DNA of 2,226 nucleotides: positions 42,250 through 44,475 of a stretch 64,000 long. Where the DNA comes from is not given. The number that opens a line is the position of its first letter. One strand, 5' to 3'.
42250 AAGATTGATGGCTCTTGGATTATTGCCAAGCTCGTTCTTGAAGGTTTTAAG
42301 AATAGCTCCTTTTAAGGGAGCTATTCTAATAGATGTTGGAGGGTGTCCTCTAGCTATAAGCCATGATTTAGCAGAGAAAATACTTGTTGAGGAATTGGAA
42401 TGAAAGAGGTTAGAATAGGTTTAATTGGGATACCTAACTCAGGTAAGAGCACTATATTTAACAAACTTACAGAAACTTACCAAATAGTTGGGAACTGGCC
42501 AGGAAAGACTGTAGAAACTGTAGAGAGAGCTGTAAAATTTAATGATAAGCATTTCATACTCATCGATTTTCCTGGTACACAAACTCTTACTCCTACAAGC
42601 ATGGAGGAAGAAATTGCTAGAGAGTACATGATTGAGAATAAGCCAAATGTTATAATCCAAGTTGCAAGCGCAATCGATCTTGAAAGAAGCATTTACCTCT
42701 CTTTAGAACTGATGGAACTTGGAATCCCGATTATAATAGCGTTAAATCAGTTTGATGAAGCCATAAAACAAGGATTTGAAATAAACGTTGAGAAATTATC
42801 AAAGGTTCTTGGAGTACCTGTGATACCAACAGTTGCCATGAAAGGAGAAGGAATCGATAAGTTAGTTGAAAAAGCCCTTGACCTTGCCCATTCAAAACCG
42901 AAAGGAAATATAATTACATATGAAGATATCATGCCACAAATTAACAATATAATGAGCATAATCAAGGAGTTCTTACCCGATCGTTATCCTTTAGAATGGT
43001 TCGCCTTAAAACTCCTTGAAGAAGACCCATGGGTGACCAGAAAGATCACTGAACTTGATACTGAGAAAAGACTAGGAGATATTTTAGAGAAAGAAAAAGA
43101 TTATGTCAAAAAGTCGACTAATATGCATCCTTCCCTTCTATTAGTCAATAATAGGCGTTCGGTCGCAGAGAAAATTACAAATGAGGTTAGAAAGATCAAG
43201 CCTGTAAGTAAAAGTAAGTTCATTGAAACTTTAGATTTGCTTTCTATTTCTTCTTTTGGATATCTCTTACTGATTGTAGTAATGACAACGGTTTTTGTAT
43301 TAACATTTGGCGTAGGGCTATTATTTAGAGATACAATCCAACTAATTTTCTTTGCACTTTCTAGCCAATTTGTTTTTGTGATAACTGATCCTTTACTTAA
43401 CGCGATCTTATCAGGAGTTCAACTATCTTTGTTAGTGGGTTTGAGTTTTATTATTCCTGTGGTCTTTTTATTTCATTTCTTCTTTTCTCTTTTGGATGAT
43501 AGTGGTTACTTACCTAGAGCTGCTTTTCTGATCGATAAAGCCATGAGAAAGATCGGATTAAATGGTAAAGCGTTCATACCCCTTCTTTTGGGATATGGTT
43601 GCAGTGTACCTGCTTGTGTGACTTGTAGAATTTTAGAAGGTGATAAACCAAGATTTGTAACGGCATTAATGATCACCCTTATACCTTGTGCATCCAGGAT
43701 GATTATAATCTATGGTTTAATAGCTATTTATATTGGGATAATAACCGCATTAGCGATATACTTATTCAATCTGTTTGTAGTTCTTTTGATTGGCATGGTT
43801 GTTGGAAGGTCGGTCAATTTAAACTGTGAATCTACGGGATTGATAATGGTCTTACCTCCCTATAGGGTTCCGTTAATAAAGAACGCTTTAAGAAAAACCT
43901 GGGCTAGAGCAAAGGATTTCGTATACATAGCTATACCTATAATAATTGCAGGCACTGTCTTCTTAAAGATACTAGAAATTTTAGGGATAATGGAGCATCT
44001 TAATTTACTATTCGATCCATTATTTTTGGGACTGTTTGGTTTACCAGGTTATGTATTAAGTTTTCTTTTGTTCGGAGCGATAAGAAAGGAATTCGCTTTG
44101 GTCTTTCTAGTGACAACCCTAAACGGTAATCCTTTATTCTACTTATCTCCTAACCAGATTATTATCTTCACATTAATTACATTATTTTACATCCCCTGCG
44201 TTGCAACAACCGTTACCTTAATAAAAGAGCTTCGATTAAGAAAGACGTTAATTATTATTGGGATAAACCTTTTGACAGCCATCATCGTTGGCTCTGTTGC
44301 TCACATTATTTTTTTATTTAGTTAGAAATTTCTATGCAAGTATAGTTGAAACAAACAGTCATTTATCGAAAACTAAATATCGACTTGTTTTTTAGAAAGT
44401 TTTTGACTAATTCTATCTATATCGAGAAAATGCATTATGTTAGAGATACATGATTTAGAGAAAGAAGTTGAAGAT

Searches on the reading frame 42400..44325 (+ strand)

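Call 52: search_protein_families(library=pfam, proteins=[window:42400-44325:+], max_evalue=0.00001)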
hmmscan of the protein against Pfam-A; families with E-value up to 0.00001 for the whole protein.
window:42400-44325:+ (641 aa): 7 families
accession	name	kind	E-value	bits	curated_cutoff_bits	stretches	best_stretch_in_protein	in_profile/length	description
PF02421.24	FeoB_N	-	3.3e-55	186.3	27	1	5-158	2-155/156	Ferrous iron transport protein B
PF07670.19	Gate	-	3.2e-25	89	29.6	2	351-443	4-103/104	Nucleoside recognition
PF01926.29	MMR_HSR1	-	9.8e-19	68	21.9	1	5-116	1-112/113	50S ribosome-binding GTPase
PF17910.6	FeoB_Cyto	-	9.1e-12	45.7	23.4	1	175-264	3-89/90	FeoB cytosolic helical domain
PF07664.17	FeoB_C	-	7.7e-11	42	26.6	1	451-503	2-54/54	Ferrous iron transport protein B C terminus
PF00009.33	GTP_EFTU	-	1.3e-06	28.5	26.5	0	35-162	54-185/188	Elongation factor Tu GTP binding domain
PF09439.16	SRPRB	-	5.2e-06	26.4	25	0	5-75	5-71/178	Signal recognition particle receptor beta subunit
